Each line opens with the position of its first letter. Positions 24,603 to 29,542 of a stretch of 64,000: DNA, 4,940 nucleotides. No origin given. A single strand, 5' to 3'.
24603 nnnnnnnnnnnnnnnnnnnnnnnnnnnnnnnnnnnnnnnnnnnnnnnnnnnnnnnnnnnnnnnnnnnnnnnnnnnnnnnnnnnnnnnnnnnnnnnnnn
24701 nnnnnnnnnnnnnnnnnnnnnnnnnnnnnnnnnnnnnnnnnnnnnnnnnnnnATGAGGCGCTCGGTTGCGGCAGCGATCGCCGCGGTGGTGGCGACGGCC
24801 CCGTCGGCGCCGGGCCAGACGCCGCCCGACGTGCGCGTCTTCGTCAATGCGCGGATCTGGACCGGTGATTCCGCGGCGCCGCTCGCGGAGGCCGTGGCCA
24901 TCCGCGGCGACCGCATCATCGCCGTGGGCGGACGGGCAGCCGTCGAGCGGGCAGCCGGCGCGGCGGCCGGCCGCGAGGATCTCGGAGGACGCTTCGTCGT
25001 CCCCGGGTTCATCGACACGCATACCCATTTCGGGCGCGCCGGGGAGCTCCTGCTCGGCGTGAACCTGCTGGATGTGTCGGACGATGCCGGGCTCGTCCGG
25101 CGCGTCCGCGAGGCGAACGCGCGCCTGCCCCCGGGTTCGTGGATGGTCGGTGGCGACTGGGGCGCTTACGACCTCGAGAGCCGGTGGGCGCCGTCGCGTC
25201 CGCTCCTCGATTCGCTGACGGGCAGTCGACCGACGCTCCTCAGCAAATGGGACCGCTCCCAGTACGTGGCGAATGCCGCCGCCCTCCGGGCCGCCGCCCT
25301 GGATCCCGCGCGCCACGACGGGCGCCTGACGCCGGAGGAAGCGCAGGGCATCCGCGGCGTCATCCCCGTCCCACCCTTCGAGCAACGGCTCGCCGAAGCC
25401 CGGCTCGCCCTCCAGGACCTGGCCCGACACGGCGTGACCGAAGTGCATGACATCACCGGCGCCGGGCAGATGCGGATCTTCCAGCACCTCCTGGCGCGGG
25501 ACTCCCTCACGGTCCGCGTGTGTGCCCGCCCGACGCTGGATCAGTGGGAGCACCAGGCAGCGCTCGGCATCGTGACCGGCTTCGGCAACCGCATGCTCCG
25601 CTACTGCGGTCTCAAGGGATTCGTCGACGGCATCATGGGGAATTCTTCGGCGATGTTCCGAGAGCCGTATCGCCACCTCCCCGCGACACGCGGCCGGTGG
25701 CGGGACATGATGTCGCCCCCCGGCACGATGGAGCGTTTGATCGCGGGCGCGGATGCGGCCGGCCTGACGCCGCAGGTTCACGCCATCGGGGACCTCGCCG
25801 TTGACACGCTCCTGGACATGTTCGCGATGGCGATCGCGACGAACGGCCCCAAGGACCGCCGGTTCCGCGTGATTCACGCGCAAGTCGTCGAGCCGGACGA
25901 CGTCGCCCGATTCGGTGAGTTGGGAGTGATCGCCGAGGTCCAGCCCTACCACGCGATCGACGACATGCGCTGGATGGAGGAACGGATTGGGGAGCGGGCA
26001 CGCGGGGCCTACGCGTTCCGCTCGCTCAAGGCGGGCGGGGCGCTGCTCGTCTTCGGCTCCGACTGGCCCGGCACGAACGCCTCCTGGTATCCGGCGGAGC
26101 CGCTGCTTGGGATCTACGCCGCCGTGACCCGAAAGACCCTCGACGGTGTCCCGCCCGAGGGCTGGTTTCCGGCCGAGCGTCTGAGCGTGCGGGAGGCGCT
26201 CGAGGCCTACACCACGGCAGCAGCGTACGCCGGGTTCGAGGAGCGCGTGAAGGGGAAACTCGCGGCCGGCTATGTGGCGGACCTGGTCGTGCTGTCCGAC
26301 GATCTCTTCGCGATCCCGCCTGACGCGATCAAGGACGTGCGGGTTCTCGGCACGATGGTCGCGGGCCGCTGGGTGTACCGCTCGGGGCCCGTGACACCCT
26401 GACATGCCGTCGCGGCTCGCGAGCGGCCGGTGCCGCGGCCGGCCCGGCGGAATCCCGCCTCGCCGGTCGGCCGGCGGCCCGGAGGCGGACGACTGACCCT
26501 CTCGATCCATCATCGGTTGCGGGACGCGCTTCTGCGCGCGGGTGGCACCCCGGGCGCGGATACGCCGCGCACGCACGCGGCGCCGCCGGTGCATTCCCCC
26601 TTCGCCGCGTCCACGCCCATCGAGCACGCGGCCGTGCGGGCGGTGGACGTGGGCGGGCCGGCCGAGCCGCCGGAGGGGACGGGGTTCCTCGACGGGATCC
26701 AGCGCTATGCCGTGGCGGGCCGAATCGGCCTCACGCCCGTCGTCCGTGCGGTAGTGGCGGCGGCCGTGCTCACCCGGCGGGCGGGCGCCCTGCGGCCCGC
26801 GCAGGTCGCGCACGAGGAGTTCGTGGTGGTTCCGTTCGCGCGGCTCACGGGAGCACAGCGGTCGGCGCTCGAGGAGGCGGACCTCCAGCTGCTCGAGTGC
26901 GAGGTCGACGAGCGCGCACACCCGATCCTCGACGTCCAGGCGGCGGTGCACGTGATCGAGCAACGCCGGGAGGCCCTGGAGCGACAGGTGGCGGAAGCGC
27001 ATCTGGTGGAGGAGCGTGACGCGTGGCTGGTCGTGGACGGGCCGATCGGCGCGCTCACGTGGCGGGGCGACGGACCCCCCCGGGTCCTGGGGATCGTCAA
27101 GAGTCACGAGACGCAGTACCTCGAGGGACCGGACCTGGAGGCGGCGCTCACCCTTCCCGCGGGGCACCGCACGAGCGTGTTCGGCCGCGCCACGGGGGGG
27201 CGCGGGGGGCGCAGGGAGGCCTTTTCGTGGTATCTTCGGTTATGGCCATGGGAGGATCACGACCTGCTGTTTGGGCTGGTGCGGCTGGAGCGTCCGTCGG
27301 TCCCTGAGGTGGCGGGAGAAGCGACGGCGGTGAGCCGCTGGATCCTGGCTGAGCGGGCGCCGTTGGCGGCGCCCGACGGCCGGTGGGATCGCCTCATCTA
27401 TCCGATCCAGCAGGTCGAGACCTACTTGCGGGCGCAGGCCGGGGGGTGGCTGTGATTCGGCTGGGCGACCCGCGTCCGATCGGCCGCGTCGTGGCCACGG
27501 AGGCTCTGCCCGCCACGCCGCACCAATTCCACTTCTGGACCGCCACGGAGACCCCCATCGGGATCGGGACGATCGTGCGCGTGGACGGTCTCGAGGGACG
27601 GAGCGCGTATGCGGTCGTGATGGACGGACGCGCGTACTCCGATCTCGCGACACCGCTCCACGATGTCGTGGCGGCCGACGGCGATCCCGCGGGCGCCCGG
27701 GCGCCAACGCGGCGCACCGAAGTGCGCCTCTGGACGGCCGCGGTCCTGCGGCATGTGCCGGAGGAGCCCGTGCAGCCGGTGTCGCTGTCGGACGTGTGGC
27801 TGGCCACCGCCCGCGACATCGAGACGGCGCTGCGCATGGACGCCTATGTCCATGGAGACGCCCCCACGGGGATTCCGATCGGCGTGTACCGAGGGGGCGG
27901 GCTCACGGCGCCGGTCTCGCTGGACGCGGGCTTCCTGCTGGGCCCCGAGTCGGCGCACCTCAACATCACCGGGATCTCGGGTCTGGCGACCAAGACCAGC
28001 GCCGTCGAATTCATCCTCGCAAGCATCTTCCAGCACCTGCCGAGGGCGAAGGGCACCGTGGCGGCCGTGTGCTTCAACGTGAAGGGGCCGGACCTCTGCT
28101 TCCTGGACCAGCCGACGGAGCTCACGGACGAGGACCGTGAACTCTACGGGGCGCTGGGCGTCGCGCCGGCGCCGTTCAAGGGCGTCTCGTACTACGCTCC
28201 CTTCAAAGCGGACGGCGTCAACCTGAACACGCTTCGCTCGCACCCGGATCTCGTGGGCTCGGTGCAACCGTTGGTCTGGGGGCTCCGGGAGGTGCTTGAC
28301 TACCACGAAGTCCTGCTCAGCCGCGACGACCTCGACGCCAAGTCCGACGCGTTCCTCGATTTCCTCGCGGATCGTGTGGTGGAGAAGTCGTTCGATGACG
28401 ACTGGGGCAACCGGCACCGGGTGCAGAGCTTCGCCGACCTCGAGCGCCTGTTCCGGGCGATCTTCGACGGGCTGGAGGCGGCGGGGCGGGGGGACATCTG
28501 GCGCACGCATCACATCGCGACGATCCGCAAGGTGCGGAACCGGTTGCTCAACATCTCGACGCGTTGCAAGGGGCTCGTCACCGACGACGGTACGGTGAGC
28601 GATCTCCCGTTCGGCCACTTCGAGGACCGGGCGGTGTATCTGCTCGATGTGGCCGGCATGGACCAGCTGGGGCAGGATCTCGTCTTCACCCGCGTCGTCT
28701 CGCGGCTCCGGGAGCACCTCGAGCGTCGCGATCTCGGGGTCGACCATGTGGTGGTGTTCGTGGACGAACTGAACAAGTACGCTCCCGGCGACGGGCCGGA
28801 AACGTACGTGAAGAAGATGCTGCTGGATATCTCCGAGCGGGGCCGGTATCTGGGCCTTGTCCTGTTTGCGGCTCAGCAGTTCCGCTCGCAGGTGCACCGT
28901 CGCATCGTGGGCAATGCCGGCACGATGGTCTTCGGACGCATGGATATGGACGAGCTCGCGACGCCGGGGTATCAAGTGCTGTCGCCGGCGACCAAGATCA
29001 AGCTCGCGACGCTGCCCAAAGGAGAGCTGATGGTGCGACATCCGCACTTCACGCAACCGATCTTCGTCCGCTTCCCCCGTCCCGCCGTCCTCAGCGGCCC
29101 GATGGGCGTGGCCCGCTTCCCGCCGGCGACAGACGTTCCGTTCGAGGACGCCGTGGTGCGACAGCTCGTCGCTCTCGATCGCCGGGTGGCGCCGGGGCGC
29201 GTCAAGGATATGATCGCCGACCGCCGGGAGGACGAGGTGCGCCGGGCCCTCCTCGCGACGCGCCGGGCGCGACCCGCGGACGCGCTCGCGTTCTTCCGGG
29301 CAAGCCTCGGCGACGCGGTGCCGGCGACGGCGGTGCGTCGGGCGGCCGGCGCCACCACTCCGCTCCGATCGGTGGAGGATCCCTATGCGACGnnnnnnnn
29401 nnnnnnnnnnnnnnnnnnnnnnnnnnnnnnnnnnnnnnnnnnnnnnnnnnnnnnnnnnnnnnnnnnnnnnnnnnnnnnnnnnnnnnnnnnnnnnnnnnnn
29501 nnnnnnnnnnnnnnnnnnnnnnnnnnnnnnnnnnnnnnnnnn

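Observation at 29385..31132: Tandem pair of signal-peptide paralogs of unknown family sitting between herA and mre11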

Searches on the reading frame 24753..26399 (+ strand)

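Call 6: search_protein_families(library=pfam, proteins=[window:24753-26399:+], max_evalue=0.01)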
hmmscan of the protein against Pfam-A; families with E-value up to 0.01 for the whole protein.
window:24753-26399:+ (549 aa): 2 families
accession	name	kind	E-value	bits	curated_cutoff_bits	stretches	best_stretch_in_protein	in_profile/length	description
PF07969.17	Amidohydro_3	-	4.3e-81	274.2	29.7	1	76-542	4-472/472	Amidohydrolase family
PF01979.26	Amidohydro_1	-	4e-11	43.2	25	1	415-541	228-345/345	Amidohydrolase family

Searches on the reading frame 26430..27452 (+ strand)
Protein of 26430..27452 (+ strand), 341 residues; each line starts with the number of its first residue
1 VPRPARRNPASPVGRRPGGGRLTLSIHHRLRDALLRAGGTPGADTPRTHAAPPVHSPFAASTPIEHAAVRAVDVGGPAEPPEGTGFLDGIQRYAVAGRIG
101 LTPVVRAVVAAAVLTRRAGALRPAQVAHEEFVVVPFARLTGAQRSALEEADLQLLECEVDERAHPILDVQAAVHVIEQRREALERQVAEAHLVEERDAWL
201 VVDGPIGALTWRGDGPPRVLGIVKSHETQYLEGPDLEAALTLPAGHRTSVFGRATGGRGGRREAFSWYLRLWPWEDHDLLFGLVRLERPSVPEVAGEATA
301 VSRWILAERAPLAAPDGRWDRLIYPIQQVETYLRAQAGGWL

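Call 6: search_protein_families(library=pfam, proteins=[window:26430-27452:+], max_evalue=0.01)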
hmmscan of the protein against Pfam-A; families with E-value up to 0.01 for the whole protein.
window:26430-27452:+ (341 aa): 0 families

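Call 7: search_protein_families(library=ncbifam, proteins=[window:26430-27452:+], max_evalue=1)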
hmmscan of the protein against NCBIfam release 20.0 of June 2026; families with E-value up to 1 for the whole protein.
window:26430-27452:+ (341 aa): 0 families

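Call 8: search_protein_families(library=pfam, proteins=[window:26430-27452:+], max_evalue=10)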
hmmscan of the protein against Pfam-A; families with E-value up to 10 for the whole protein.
window:26430-27452:+ (341 aa): 0 families
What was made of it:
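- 26430..27455 (+): NurA-like nuclease gene, first gene of the DNA-end-processing block. There is no Pfam or NCBIfam hit (calls 6-8).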

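Call 10: search_solved_structures(query=window:26430-27452:+, max_evalue=1)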
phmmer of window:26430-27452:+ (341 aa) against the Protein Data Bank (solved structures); distinct sequences matched with E-value up to 1: 1.
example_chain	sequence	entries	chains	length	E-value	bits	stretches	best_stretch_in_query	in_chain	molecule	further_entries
7f6d_H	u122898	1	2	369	3.2e-06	30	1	175-295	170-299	NurA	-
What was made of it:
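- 26430..27455 (+): PDB sequence search hits D. radiodurans NurA 7f6d_H at E 3.2e-6 (call 10).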

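Call 80: search_protein_families(library=padloc, proteins=[window:26430-27452:+], max_evalue=0.001)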
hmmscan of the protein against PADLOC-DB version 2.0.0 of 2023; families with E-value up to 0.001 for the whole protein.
window:26430-27452:+ (341 aa): 0 families

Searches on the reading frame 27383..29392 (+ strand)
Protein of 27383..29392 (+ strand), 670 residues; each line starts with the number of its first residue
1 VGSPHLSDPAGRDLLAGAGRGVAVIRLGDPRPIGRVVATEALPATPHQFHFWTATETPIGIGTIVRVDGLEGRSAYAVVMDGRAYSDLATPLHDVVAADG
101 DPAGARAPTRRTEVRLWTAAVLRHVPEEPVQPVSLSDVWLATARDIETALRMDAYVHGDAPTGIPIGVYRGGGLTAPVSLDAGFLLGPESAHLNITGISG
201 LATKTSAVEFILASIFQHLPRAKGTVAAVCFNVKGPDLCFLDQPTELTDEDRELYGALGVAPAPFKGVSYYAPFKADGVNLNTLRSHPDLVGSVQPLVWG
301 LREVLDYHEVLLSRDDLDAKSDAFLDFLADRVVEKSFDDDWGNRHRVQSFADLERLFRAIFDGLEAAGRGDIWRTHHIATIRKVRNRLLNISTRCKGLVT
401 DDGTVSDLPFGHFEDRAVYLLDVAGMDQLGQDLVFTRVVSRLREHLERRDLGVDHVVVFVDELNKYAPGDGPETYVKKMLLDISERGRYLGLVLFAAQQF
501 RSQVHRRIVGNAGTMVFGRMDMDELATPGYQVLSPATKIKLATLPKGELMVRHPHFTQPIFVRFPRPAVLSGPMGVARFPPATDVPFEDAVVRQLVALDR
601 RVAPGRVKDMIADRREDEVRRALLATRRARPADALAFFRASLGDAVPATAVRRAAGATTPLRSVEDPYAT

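Call 6: search_protein_families(library=pfam, proteins=[window:27383-29392:+], max_evalue=0.01)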
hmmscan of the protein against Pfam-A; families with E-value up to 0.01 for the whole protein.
window:27383-29392:+ (670 aa): 0 families

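Call 7: search_protein_families(library=ncbifam, proteins=[window:27383-29392:+], max_evalue=1)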
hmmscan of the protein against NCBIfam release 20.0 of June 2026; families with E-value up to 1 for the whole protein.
window:27383-29392:+ (670 aa): 0 families

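Call 8: search_protein_families(library=pfam, proteins=[window:27383-29392:+], max_evalue=10)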
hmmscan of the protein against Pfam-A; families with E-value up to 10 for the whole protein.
window:27383-29392:+ (670 aa): 0 families

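Call 9: search_solved_structures(query=window:27383-29392:+, max_evalue=1)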
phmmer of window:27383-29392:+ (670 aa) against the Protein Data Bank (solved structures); distinct sequences matched with E-value up to 1: 2.
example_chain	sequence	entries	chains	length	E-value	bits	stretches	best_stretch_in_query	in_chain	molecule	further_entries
7f6d_B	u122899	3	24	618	1.6e-39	139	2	420-568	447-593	HerA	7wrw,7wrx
8xau_A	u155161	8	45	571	0.85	11.1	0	449-524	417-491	ATP-binding protein | HerA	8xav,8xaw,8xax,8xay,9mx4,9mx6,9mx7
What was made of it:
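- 27383..29395 (+): HerA-like hexameric translocase gene. The true start is probably GTG 27452, which overlaps the NurA stop as GTGA. PDB hit to D. radiodurans HerA 7f6d_B at E 1.6e-39 (call 9).
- HerA here is closest to the D. radiodurans repair enzyme (call 9).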

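Call 63: find_related_loci(query=A4, collection=metagenome_contigs, flank=6000)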
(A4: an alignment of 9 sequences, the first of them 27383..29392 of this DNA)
Query A4 (670 aa) in metagenome_contigs; peptide patterns used: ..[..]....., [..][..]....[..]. (x = any residue, [..] = any of these).
600 stretches matched a pattern (row limit reached: there are more); 502 encode a relative of the query (tblastn E <= 1e-3); the best 80 are kept; 80 distinct loci.
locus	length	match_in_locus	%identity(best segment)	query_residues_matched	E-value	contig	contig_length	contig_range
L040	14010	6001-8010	82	1-670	0e+0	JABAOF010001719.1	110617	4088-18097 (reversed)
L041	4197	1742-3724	81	10-670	0e+0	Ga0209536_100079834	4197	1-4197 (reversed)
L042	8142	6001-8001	79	1-668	0e+0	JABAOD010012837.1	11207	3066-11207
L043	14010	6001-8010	74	1-670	0e+0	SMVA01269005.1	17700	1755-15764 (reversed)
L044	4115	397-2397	76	1-669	0e+0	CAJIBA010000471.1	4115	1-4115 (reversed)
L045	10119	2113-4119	77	1-669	0e+0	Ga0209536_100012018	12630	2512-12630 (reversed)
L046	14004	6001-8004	75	1-668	0e+0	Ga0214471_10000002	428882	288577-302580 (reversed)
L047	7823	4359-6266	75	33-669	0e+0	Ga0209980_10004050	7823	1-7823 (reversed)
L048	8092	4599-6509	76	32-669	0e+0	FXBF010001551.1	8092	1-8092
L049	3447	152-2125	76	12-669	0e+0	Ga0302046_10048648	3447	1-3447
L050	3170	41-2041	72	1-669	0e+0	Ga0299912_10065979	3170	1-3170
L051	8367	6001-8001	73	1-669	0e+0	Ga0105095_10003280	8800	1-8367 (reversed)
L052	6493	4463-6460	73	1-668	0e+0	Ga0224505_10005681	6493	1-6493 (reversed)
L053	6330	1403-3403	72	1-669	0e+0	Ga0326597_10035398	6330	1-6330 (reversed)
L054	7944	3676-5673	73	1-668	0e+0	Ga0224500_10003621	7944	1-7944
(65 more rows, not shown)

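Call 80: search_protein_families(library=padloc, proteins=[window:27383-29392:+], max_evalue=0.001)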
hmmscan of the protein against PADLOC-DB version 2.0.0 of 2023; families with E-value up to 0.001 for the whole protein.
window:27383-29392:+ (670 aa): 1 family
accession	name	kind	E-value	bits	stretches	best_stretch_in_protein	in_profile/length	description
PDLC04140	mad8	-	5.7e-05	20.8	1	414-519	154-252/314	mads_8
